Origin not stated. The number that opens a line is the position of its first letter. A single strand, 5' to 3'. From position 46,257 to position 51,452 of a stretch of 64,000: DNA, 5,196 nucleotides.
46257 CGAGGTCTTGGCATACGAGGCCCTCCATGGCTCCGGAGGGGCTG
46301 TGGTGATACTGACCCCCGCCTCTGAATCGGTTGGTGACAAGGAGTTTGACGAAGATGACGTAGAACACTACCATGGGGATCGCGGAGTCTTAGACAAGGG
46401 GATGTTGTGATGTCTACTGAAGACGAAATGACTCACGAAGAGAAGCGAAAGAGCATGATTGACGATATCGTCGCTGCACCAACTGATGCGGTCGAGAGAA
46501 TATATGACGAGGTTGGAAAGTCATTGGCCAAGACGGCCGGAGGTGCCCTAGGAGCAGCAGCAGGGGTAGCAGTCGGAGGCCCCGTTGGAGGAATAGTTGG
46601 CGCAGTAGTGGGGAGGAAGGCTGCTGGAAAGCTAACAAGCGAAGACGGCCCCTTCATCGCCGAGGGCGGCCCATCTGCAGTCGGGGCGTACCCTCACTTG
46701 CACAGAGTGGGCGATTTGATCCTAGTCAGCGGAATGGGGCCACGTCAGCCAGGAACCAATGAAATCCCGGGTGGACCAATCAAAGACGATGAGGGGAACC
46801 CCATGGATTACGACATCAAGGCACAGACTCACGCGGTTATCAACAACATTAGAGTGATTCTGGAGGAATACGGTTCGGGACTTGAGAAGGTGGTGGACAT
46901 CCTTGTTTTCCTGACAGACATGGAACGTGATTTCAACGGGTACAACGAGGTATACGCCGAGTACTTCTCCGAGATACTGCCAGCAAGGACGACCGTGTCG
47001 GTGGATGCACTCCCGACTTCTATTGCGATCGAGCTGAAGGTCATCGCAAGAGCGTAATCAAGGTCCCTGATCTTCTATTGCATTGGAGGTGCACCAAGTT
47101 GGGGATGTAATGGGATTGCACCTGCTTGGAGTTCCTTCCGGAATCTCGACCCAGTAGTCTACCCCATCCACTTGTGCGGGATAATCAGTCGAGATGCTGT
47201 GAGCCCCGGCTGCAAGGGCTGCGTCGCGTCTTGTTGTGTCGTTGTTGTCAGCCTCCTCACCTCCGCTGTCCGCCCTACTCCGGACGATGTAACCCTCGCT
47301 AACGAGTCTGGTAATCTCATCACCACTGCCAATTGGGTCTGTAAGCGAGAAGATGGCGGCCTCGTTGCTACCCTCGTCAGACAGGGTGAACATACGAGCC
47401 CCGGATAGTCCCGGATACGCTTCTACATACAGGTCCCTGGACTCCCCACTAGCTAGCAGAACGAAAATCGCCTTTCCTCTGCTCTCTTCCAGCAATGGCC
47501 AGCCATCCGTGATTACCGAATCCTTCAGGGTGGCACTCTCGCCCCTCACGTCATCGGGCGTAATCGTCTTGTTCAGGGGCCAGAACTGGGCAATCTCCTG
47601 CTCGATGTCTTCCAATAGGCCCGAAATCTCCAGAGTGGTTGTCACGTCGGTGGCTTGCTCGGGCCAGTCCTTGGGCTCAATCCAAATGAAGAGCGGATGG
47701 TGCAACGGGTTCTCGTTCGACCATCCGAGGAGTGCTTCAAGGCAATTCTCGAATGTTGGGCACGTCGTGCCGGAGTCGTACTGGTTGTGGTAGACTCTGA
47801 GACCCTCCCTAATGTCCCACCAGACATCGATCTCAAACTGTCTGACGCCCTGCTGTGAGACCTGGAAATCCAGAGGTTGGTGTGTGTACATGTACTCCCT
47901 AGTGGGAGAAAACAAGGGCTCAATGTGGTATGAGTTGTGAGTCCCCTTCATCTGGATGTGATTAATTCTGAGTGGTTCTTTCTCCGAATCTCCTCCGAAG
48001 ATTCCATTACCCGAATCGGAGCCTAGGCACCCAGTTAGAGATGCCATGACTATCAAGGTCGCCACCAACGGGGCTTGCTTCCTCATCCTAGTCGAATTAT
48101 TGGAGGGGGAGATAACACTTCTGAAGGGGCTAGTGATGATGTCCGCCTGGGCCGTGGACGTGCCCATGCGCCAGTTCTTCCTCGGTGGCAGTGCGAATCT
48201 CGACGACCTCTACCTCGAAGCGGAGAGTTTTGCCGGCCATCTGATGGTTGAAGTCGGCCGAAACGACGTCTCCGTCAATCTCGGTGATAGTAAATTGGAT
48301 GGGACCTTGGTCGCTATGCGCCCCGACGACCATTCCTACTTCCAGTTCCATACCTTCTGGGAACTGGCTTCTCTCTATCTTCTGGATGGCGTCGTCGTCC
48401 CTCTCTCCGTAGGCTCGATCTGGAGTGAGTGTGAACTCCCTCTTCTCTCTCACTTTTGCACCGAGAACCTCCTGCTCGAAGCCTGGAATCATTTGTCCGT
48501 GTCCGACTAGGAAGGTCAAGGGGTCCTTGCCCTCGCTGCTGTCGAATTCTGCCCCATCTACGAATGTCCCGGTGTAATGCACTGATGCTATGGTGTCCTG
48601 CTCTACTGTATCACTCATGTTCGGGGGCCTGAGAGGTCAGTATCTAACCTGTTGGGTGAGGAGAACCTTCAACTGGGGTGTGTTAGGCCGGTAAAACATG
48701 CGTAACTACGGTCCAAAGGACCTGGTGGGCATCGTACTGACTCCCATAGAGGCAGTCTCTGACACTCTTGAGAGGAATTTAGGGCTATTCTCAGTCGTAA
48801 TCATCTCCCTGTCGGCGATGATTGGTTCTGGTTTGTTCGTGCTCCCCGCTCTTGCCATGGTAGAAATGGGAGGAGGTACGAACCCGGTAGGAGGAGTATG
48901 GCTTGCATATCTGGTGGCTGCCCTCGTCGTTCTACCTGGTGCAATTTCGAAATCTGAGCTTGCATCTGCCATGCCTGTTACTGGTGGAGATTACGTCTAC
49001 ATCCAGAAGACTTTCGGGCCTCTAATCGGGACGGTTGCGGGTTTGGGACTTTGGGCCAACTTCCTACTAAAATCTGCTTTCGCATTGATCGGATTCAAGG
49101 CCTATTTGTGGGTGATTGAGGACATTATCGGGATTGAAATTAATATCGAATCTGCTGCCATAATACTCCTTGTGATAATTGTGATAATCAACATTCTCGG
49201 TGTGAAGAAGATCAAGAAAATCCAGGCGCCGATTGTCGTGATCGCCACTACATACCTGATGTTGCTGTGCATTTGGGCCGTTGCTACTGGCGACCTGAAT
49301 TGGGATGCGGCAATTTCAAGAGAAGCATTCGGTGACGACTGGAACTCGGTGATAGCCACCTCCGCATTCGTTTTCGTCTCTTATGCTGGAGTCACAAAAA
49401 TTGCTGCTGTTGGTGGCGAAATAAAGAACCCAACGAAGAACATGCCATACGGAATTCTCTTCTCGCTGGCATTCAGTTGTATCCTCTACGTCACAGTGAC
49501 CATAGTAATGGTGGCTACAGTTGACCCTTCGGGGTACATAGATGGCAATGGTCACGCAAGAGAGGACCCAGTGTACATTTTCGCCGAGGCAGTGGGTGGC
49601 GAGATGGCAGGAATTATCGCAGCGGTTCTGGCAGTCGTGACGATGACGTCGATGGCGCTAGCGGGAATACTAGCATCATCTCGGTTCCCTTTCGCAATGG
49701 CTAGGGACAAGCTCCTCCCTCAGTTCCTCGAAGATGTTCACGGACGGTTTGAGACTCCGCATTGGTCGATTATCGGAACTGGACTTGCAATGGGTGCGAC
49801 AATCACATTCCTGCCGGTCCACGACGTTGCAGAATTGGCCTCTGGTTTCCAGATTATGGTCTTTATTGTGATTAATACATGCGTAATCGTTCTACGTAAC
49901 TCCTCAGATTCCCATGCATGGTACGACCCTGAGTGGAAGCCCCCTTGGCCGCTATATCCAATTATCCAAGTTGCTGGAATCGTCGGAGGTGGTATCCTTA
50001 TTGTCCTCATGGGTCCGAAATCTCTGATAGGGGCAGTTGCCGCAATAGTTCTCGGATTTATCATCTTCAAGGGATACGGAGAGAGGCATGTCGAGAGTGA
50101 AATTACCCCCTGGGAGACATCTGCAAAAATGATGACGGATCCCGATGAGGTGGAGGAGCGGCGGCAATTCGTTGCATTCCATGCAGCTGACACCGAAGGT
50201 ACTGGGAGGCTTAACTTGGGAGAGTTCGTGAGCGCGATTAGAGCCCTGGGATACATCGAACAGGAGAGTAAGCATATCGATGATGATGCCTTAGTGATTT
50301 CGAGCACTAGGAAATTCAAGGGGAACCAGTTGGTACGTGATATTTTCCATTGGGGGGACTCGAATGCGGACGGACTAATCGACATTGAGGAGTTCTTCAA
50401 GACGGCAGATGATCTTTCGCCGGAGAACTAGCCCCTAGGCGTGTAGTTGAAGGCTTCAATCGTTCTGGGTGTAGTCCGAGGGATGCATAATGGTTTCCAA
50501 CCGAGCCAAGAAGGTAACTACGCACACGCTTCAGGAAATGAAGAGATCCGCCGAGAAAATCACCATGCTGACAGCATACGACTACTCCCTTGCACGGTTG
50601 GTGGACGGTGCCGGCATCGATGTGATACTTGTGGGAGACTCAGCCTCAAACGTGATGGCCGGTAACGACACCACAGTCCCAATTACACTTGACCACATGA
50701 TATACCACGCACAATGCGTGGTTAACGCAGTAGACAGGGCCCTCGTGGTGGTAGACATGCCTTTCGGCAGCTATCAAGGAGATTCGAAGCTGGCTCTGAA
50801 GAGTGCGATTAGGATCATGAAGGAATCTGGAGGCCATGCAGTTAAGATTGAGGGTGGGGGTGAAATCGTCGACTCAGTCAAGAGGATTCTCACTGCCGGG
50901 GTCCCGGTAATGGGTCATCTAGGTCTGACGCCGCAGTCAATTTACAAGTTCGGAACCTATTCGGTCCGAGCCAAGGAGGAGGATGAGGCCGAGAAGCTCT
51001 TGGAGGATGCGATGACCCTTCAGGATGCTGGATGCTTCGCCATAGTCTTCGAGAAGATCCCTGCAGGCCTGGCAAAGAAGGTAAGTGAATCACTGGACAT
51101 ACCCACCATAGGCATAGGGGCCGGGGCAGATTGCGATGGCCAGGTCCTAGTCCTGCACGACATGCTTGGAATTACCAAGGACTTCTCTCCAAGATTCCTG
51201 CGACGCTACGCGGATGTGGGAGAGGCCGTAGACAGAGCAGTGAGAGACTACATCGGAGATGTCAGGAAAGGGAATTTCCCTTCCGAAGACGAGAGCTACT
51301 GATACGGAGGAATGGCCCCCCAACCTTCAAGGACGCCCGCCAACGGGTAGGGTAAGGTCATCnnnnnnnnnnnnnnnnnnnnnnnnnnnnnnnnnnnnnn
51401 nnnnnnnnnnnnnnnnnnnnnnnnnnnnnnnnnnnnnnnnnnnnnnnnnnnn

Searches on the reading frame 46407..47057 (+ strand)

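Call 45: search_protein_families(library=pfam, proteins=[window:46407-47057:+], max_evalue=0.001)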
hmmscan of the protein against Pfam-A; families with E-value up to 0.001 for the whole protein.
window:46407-47057:+ (216 aa): 1 family
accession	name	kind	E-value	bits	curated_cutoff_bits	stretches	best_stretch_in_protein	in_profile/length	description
PF01042.26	Ribonuc_L-PSP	-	1.6e-25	89.9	27.3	1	89-215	5-120/121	Endoribonuclease L-PSP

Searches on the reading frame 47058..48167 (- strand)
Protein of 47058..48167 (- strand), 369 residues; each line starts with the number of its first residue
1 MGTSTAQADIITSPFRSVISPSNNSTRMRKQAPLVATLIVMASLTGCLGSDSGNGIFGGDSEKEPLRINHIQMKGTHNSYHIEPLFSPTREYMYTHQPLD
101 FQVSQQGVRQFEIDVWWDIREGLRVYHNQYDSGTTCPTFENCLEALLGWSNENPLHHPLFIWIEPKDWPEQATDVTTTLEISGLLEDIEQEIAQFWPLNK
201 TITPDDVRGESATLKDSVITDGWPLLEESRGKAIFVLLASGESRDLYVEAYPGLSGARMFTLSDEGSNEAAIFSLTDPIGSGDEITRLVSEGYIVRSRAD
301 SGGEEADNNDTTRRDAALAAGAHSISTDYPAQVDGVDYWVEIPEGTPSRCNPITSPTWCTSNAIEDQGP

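Call 45: search_protein_families(library=pfam, proteins=[window:47058-48167:-], max_evalue=0.001)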
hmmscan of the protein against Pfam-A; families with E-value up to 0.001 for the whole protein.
window:47058-48167:- (369 aa): 2 families
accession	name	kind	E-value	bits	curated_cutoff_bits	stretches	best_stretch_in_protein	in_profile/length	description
PF16670.11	PI-PLC-C1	-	2.3e-74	250.9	29.9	2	121-352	94-329/329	Phosphoinositide phospholipase C, Ca2+-dependent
PF00388.25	PI-PLC-X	-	9.8e-05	22.5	23.1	1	69-177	6-106/144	Phosphatidylinositol-specific phospholipase C, X domain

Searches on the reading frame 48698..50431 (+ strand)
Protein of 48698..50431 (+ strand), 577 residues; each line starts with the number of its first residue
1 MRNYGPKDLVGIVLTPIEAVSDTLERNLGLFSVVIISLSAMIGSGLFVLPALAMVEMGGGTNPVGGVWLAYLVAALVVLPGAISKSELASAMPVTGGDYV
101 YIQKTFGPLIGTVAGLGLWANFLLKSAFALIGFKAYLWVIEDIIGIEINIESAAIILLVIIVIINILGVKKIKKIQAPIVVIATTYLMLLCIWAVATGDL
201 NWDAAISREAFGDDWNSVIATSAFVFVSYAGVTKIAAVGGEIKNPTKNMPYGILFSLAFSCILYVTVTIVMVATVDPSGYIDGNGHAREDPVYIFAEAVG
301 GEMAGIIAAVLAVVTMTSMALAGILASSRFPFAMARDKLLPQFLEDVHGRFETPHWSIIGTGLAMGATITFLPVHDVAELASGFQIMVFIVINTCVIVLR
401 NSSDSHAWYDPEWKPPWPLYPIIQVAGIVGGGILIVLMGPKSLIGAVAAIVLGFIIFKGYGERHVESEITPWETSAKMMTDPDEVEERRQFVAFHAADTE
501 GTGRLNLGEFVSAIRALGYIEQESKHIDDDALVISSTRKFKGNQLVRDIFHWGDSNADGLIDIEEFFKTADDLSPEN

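Call 45: search_protein_families(library=pfam, proteins=[window:48698-50431:+], max_evalue=0.001)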
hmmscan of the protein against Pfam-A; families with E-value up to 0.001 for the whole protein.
window:48698-50431:+ (577 aa): 5 families
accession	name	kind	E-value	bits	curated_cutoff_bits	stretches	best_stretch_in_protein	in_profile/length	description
PF13520.12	AA_permease_2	-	4.2e-43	148.3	27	1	28-436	1-387/427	Amino acid permease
PF00324.27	AA_permease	-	8.7e-34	117.4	24.6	1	33-408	2-390/470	Amino acid permease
PF13405.12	EF-hand_6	-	2.2e-07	30.4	25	0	493-518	5-30/30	EF-hand domain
PF13499.12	EF-hand_7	-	4.6e-07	30.5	30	1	493-568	7-64/67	EF-hand domain pair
PF00036.39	EF-hand_1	-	4.1e-06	26.4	25.4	0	493-516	5-28/29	EF hand domain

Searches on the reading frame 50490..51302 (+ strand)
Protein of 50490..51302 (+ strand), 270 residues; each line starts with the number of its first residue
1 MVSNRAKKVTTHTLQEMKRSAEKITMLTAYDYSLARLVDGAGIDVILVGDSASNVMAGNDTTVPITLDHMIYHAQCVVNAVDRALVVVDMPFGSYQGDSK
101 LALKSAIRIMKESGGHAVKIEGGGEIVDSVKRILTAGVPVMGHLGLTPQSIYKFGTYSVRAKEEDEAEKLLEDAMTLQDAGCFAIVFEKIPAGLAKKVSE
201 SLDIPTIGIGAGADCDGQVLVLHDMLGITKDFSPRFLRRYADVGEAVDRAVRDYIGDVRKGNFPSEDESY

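Call 45: search_protein_families(library=pfam, proteins=[window:50490-51302:+], max_evalue=0.001)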
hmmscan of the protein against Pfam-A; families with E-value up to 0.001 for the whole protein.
window:50490-51302:+ (270 aa): 2 families
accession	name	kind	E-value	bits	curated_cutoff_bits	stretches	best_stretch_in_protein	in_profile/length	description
PF02548.21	Pantoate_transf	-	2.1e-114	381.8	28.7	1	8-266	1-259/259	Ketopantoate hydroxymethyltransferase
PF13714.12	PEP_mutase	-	0.0001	22.4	31.5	1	15-123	2-107/240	Phosphoenolpyruvate phosphomutase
